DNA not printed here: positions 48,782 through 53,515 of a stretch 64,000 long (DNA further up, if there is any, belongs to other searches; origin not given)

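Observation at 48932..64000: Likely two-gene surface module: the nested FGE/glycine-rich protein is co-oriented with, and 66 bp upstream of, the giant adhesin, behind a 610-bp non-coding leader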

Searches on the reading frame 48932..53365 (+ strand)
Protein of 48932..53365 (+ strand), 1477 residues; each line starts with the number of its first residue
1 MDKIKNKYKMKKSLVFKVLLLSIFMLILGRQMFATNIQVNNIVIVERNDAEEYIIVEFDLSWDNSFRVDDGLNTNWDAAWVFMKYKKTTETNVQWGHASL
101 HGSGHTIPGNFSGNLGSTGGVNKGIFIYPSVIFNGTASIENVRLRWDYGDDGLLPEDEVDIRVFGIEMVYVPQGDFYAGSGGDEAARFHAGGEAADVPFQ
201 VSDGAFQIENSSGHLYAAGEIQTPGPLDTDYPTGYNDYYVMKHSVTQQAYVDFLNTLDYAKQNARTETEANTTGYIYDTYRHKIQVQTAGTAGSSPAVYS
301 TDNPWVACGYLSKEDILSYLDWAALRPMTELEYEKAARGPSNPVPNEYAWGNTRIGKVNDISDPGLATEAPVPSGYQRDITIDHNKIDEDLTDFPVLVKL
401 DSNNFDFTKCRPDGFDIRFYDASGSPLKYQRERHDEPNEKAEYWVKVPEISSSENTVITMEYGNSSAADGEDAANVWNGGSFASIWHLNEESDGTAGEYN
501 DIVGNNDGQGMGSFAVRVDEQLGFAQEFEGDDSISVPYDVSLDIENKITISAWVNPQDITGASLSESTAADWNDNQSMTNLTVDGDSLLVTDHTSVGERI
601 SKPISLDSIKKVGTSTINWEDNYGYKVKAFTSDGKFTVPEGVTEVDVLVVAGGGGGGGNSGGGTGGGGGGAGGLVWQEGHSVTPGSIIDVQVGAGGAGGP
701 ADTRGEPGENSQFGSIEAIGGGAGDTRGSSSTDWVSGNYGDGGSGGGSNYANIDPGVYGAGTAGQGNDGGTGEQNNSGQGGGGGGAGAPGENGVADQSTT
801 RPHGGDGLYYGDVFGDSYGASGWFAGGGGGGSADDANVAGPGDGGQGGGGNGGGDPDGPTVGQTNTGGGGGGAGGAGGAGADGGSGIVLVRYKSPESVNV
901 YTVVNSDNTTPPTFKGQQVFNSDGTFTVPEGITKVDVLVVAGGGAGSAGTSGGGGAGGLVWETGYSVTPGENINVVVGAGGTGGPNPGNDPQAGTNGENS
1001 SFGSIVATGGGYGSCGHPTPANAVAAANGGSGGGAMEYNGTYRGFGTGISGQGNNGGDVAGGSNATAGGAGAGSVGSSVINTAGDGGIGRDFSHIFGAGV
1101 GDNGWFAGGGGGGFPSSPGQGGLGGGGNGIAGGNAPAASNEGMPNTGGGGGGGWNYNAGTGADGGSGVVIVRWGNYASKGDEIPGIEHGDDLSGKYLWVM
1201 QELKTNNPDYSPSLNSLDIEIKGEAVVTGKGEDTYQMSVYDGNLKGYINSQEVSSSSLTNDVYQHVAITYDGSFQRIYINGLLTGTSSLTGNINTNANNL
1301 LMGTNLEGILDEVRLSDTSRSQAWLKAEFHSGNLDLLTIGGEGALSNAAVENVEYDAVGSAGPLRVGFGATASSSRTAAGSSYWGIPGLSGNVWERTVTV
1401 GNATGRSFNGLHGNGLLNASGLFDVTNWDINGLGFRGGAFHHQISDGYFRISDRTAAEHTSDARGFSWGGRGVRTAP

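Call 7: search_protein_families(library=pfam, proteins=[window:48932-53365:+], max_evalue=0.01)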
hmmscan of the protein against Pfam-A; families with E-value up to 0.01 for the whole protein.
window:48932-53365:+ (1477 aa): 4 families
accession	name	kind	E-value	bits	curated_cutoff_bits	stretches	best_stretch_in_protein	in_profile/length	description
PF21722.4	Gly_rich_2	-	1.8e-45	156.2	24.3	2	923-1173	3-225/226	Glycine-rich domain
PF13385.13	Laminin_G_3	-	1.2e-15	58.3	27.6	1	1231-1324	52-149/151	Concanavalin A-like lectin/glucanases superfamily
PF10102.14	DUF2341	-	6e-14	52.7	23.4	1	413-476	1-64/84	Domain of unknown function (DUF2341)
PF03781.23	FGE-sulfatase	-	3.2e-06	27.4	23.3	1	236-354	35-137/255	Sulfatase-modifying factor enzyme 1-like domain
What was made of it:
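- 49445..50086 (+): FGE-like fold, N-terminal part (aa 172-385). Pfam FGE-sulfatase matches aa 236-354, which is profile positions 35-137 of 255 (call 7).
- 50087..50371 (+): DUF2341 domain (aa 386-480), the start of the roughly 950-aa insert. Pfam PF10102 at aa 413-476, 52.7 bits (call 7).
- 50789..51616 (+): Glycine-rich domain 1 (TNF-like sandwich plus polyglycine lattice; about aa 620-895). Pfam Gly_rich_2 gives 2 stretches, 156 bits (call 7).
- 51617..52471 (+): Glycine-rich domain 2 (about aa 896-1180). The best Pfam Gly_rich_2 stretch is aa 923-1173 (call 7).
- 52472..52942 (+): LamG C-terminal part (aa 1181-1337). Pfam Laminin_G_3 at aa 1231-1324, which is profile positions 52-149 of 151 (call 7).
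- On Catalytic formylglycine-generating enzyme (FGE/SUMF1): The Pfam PF03781 score is 27.4 bits against a cut-off of 23.3 (call 7).
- On Gly_rich_2 (PF21722) phage-type glycine-rich receptor-binding domain: PF21722 scores 156 bits in 2 stretches (call 7).
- Pfam PF21722 scores 156 bits (call 7).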

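Call 8: search_protein_families(library=ncbifam, proteins=[window:48932-53365:+], max_evalue=0.01)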
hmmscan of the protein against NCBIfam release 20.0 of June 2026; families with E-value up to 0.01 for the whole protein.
window:48932-53365:+ (1477 aa): 1 family
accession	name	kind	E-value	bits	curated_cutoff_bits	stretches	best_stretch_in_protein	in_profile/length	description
NF052521.1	TafC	equivalog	0.00049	19.3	410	0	520-560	189-230/373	TafC family fimbrial protein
